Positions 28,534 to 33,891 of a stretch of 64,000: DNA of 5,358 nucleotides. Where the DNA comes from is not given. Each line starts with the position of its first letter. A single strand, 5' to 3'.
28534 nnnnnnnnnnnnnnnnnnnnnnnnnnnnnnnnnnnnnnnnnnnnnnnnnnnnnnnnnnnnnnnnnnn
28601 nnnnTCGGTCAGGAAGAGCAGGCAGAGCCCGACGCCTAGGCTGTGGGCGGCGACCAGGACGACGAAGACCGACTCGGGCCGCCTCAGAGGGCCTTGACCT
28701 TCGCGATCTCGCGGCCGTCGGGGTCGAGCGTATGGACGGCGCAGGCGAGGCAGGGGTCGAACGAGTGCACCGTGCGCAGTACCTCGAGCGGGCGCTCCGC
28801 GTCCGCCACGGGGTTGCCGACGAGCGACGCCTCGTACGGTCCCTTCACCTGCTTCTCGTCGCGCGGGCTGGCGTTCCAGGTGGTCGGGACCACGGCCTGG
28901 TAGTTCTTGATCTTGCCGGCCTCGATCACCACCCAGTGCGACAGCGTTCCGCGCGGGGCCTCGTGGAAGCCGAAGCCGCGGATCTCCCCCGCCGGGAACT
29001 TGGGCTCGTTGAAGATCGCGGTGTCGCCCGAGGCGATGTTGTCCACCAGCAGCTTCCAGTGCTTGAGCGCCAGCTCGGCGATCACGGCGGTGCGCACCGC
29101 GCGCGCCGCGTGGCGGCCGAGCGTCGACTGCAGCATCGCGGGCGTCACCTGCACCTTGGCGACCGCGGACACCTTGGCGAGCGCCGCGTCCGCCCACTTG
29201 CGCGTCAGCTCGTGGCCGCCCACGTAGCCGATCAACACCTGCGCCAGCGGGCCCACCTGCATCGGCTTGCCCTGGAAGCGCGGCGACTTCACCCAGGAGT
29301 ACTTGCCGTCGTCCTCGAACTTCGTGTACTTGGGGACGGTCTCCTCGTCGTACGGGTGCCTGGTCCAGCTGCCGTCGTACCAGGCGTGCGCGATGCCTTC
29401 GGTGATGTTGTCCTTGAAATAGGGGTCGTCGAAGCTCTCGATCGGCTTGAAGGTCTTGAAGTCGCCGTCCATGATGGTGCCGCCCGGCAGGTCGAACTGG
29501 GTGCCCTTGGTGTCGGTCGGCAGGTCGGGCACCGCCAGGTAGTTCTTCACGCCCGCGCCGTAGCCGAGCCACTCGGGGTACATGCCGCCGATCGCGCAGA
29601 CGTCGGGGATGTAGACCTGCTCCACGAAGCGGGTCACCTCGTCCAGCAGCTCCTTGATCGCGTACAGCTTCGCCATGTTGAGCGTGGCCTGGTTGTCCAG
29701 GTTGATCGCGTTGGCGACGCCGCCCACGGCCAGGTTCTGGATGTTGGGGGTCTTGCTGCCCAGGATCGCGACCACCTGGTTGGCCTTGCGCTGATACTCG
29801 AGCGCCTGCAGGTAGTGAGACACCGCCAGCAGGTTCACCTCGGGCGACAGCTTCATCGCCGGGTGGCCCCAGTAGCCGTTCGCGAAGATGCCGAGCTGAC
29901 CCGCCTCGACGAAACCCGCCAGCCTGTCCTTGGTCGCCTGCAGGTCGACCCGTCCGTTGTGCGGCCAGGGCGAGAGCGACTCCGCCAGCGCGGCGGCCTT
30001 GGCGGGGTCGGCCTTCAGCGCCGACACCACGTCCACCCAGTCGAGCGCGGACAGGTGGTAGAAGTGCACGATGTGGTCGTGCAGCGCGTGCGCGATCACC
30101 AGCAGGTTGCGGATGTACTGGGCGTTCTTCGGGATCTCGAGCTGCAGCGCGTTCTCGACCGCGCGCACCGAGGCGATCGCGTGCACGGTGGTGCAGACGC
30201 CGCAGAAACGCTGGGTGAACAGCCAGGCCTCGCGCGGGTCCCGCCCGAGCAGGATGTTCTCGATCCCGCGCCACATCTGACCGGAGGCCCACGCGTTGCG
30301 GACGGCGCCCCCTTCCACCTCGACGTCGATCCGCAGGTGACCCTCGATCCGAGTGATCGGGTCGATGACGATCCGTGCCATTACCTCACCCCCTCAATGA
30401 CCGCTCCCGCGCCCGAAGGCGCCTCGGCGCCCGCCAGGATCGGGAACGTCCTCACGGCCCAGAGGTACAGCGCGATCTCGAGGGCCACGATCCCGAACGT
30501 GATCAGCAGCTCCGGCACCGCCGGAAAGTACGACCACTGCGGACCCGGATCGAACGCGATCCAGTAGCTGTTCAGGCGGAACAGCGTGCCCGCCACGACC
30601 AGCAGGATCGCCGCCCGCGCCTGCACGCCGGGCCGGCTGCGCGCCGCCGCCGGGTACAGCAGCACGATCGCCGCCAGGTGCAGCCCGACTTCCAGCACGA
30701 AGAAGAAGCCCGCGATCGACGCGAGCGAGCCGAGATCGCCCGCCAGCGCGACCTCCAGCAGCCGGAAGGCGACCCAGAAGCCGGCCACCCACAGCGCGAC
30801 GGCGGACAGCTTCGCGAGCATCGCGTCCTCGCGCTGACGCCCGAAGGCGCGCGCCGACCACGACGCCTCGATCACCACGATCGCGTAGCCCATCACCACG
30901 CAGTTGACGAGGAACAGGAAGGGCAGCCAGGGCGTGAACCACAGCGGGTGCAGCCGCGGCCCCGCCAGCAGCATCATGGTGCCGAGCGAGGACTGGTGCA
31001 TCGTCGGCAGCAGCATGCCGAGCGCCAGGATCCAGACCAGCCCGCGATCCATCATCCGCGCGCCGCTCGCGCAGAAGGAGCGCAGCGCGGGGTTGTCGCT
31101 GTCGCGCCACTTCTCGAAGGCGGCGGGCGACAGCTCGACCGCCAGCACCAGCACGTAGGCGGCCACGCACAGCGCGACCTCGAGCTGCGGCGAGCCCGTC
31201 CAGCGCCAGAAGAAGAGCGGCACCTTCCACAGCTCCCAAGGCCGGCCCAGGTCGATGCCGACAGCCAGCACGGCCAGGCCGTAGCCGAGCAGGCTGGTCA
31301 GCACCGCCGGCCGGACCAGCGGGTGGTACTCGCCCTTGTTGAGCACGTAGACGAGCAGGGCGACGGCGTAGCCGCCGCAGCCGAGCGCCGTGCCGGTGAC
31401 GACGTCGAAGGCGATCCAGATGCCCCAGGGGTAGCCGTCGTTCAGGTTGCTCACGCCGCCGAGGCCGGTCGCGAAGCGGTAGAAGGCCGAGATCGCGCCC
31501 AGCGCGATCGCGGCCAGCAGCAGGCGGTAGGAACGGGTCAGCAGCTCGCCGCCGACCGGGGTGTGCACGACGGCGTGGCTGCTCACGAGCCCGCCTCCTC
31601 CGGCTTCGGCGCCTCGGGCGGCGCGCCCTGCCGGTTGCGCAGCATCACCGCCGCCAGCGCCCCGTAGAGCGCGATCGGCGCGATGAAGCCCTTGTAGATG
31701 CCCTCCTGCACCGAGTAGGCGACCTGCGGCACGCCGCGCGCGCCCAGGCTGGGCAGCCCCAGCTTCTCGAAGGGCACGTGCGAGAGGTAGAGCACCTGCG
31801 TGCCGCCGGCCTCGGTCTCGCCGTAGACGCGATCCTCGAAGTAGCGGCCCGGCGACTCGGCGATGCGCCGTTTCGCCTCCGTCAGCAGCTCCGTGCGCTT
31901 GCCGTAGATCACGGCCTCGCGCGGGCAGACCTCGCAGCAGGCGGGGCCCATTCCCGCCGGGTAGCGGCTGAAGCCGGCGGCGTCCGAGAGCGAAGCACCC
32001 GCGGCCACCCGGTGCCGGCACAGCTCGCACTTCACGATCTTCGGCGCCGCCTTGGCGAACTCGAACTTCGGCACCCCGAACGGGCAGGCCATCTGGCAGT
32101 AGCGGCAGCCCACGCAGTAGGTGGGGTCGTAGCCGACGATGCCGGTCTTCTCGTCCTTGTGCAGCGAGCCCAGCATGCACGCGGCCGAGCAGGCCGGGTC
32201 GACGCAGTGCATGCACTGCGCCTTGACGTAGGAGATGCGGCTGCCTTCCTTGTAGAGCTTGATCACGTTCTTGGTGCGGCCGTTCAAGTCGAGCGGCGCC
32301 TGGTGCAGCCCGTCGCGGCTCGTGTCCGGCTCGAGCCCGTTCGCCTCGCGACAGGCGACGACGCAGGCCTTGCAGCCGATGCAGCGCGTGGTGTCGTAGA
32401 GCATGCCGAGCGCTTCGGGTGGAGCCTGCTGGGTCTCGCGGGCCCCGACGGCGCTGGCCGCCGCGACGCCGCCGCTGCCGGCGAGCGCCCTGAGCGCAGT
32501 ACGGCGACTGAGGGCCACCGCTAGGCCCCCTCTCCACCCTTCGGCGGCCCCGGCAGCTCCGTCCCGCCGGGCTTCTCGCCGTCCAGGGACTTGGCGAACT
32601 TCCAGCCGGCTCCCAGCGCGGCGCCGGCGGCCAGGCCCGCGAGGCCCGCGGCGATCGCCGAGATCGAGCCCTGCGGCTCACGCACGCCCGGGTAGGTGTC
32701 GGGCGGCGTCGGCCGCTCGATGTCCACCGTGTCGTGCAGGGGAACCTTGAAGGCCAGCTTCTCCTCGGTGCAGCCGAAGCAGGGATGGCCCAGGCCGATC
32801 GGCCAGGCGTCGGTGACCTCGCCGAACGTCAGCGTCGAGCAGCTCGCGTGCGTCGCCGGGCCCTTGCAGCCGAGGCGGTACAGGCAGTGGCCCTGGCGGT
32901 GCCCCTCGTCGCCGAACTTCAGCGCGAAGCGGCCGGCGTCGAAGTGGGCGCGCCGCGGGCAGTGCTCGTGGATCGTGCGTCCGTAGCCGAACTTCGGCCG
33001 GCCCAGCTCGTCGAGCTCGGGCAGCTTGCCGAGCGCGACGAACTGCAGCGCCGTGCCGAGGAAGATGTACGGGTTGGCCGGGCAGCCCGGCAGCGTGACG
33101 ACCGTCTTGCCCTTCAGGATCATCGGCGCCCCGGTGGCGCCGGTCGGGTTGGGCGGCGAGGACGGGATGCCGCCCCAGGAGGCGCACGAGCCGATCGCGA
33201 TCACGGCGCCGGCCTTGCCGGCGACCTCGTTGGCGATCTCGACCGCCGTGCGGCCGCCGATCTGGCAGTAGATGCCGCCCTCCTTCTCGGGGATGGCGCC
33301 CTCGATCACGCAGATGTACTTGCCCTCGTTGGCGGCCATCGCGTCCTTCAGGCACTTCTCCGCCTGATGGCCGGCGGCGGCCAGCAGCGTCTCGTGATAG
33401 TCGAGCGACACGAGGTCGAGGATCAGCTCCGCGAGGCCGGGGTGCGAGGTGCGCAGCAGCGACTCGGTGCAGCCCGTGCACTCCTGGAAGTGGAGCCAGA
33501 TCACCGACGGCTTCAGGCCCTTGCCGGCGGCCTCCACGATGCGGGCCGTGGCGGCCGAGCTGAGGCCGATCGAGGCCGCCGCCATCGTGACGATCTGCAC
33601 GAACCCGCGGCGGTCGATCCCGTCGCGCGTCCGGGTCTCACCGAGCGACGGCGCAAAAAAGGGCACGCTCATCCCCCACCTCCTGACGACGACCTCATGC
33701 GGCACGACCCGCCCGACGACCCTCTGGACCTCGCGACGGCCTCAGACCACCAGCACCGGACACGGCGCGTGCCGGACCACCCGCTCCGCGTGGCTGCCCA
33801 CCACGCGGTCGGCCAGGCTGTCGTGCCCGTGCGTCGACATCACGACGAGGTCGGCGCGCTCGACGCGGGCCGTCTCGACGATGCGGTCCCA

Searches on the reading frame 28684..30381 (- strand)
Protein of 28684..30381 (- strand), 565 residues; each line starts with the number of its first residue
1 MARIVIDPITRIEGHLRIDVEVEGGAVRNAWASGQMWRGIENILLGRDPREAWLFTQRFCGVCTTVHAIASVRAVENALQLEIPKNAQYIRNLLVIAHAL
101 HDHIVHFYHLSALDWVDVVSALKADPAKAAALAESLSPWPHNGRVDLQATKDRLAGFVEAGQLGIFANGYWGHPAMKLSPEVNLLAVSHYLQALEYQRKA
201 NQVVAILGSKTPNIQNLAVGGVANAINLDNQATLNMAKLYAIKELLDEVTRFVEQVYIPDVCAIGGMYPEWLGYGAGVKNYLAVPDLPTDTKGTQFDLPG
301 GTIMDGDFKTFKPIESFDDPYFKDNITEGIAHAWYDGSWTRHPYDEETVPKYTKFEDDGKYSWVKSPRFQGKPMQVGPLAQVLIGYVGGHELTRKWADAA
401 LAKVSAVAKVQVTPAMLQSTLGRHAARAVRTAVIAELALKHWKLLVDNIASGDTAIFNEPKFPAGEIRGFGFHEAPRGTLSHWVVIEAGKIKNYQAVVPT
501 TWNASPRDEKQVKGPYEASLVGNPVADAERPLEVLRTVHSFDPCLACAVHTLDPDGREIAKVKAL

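Call 12: search_protein_families(library=pfam, proteins=[window:28684-30381:-], max_evalue=0.01)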
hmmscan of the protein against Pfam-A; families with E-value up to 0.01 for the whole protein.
window:28684-30381:- (565 aa): 1 family
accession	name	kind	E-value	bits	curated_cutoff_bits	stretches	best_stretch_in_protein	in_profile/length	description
PF00374.24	NiFeSe_Hases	-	1.4e-223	743.9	25.8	1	38-550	1-508/508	Nickel-dependent hydrogenase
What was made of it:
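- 28684..30381 (-): [NiFe]-hydrogenase large subunit. call 12 (PF00374, 1.4e-223)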

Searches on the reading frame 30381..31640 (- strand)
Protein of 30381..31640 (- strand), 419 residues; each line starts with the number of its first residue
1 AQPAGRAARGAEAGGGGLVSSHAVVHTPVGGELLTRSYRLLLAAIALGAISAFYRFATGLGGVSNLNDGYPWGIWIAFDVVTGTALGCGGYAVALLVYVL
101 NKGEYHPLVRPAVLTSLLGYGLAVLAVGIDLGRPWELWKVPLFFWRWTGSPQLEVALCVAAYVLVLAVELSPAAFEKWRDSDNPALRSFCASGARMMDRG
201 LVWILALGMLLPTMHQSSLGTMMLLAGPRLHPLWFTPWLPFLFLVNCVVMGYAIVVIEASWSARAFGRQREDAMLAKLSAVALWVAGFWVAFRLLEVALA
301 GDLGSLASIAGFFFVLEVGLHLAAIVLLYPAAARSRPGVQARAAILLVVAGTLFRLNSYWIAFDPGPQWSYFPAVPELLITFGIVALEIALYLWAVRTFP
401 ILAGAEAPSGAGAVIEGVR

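Call 12: search_protein_families(library=pfam, proteins=[window:30381-31640:-], max_evalue=0.01)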
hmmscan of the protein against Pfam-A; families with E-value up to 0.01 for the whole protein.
window:30381-31640:- (419 aa): 1 family
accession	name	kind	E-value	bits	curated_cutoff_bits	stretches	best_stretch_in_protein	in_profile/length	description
PF03916.19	NrfD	-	9.7e-12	45.6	25.8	1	63-348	2-294/313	Polysulphide reductase, NrfD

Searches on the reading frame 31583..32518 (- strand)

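Call 12: search_protein_families(library=pfam, proteins=[window:31583-32518:-], max_evalue=0.01)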
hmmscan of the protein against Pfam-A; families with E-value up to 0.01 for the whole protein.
window:31583-32518:- (311 aa): 8 families
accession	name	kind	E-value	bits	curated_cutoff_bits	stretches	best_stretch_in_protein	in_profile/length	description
PF13247.11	Fer4_11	-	1e-16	61.4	26.2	1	95-175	3-82/100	4Fe-4S dicluster domain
PF12838.12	Fer4_7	-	1.5e-08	35.4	27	2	101-149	1-52/52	4Fe-4S dicluster domain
PF13237.11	Fer4_10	-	2.6e-08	34.1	25.5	1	39-114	2-52/53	4Fe-4S dicluster domain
PF12837.12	Fer4_6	-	5.5e-08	32.8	25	2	127-150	1-24/24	4Fe-4S binding domain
PF12797.12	Fer4_2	-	6.9e-08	32.4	24.5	2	39-56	3-20/22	4Fe-4S binding domain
PF00037.32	Fer4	-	1.9e-07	31.1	21.1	2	130-150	3-23/24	4Fe-4S binding domain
PF13187.11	Fer4_9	-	2.9e-05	24.4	27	1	45-116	1-49/52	4Fe-4S dicluster domain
PF14697.11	Fer4_21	-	0.0048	17.4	35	0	42-58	4-20/59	4Fe-4S dicluster domain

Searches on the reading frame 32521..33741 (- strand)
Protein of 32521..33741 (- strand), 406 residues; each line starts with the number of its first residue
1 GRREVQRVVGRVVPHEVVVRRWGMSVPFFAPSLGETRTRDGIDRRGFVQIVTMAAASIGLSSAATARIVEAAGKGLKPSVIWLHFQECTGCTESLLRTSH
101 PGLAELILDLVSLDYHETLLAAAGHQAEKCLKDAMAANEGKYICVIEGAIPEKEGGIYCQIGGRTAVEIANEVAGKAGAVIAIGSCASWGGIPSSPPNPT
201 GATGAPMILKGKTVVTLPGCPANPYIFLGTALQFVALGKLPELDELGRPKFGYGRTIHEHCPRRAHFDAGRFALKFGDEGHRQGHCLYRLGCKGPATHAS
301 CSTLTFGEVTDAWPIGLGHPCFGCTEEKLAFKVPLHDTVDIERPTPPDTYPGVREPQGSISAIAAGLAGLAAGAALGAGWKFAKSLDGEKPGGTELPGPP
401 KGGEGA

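Call 55: search_protein_families(library=pfam, proteins=[window:32521-33741:-], max_evalue=0.001)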
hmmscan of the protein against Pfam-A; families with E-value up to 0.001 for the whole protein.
window:32521-33741:- (406 aa): 2 families
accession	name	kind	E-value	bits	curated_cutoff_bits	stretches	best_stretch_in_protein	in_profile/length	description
PF01058.29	Oxidored_q6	-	3.6e-28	98.3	27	1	88-232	1-126/128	NADH ubiquinone oxidoreductase, 20 Kd subunit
PF14720.11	NiFe_hyd_SSU_C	-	1.7e-25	89.6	27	1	253-330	1-73/80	NiFe/NiFeSe hydrogenase small subunit C-terminal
